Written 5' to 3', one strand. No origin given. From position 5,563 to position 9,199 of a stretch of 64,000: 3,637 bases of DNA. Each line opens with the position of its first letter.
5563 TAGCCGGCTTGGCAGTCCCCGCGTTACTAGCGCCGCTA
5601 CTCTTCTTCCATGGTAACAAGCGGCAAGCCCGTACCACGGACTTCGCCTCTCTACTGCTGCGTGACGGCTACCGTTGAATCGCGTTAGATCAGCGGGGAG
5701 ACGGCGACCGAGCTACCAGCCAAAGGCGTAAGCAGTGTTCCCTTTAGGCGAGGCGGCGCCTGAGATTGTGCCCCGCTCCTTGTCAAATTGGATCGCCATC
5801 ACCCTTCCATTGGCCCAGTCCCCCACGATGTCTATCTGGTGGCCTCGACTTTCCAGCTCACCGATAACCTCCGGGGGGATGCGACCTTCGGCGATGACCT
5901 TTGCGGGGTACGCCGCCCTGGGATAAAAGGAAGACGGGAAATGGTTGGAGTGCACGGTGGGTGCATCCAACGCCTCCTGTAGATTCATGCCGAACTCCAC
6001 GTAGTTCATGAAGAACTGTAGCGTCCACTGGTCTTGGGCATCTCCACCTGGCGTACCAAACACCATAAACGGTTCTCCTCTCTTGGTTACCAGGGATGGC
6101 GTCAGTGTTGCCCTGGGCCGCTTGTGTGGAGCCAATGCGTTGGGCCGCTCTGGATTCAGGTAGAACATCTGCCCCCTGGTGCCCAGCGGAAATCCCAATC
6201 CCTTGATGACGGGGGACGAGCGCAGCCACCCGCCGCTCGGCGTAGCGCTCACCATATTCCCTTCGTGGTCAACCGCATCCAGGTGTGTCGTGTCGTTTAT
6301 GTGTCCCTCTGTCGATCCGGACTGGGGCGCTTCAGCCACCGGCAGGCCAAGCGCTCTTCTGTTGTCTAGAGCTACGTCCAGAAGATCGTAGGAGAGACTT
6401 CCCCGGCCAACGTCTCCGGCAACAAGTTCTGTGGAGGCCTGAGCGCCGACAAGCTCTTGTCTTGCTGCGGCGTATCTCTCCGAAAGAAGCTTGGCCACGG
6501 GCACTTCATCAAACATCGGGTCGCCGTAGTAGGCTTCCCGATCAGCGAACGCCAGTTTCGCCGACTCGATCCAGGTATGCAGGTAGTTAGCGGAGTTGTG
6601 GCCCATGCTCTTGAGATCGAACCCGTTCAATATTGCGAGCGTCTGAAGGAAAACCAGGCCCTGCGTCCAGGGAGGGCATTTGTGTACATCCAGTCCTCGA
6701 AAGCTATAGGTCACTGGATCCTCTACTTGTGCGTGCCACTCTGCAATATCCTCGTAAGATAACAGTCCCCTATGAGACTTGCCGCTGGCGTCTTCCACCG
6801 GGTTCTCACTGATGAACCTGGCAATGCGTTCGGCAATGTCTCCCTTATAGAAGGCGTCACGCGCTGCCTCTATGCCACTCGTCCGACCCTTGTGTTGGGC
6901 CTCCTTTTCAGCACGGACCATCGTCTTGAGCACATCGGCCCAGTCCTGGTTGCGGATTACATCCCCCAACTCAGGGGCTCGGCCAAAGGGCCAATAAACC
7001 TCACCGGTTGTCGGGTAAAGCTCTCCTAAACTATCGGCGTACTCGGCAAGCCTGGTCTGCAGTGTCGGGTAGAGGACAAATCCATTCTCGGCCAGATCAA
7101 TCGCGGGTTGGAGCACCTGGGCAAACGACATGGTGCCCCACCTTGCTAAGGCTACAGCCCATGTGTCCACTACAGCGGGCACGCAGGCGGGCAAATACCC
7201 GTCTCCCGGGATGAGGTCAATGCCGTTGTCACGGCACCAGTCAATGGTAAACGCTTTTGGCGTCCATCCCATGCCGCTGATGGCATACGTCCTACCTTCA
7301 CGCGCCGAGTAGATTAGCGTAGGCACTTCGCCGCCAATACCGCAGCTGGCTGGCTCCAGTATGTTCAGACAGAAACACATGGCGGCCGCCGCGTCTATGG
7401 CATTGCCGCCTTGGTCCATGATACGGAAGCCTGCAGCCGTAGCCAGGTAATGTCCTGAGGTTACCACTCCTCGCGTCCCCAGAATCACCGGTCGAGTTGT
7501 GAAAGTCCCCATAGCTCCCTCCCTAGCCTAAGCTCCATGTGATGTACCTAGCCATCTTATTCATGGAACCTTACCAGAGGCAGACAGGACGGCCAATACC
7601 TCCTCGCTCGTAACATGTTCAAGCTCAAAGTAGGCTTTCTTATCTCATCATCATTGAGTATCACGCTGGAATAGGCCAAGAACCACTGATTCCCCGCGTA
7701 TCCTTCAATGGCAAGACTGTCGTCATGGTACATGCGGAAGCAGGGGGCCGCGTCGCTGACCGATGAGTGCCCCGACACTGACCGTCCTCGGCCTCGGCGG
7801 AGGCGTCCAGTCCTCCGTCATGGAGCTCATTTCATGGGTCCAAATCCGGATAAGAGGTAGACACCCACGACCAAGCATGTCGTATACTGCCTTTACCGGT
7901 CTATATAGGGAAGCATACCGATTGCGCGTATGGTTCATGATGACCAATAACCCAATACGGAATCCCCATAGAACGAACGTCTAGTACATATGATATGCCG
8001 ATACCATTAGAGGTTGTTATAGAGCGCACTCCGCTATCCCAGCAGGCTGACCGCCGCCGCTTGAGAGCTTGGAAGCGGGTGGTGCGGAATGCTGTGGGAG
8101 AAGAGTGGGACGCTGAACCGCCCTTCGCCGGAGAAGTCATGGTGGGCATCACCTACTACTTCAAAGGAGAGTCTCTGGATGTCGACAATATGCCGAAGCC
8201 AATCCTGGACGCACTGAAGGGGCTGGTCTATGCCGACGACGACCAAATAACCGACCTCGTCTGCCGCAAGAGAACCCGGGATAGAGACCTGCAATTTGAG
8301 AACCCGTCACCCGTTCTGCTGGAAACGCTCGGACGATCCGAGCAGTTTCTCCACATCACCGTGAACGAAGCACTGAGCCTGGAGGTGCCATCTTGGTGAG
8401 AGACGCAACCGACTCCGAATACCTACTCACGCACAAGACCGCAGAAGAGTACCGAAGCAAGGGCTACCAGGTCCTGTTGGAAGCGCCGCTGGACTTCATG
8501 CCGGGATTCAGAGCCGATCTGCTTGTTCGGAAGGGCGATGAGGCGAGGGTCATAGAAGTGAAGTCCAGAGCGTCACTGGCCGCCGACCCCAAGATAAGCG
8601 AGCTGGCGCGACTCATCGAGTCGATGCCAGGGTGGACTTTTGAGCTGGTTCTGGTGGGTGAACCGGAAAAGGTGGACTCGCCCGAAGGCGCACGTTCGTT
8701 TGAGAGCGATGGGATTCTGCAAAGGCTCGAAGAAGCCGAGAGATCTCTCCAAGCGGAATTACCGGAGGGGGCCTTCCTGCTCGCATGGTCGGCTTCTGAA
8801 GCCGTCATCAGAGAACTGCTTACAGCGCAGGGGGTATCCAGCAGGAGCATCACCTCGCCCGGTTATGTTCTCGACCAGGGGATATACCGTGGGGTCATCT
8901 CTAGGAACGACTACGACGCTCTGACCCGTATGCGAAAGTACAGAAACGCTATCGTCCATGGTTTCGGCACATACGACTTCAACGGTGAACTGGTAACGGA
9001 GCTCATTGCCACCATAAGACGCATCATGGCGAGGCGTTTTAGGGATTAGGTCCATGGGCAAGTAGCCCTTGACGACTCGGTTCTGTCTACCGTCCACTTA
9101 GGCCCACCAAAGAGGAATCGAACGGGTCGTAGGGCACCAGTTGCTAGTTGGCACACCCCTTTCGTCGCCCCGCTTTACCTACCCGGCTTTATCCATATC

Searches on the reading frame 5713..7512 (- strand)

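Call 5: search_protein_families(library=pfam, proteins=[window:5713-7512:-])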
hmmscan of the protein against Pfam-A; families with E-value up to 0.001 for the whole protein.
window:5713-7512:- (599 aa): 1 family
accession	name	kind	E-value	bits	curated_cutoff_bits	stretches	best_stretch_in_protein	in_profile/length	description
PF01019.26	G_glu_transpept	-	6.5e-120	401.8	27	1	30-591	2-510/512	Gamma-glutamyltranspeptidase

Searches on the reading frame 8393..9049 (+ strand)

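Call 15: search_protein_families(library=pfam, proteins=[window:8393-9049:+])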
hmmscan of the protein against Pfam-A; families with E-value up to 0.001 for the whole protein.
window:8393-9049:+ (218 aa): 1 family
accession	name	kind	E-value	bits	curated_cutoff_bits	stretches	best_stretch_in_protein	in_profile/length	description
PF18743.7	AHJR-like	-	1.9e-21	76.3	26.1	1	8-113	8-117/123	REase_AHJR-like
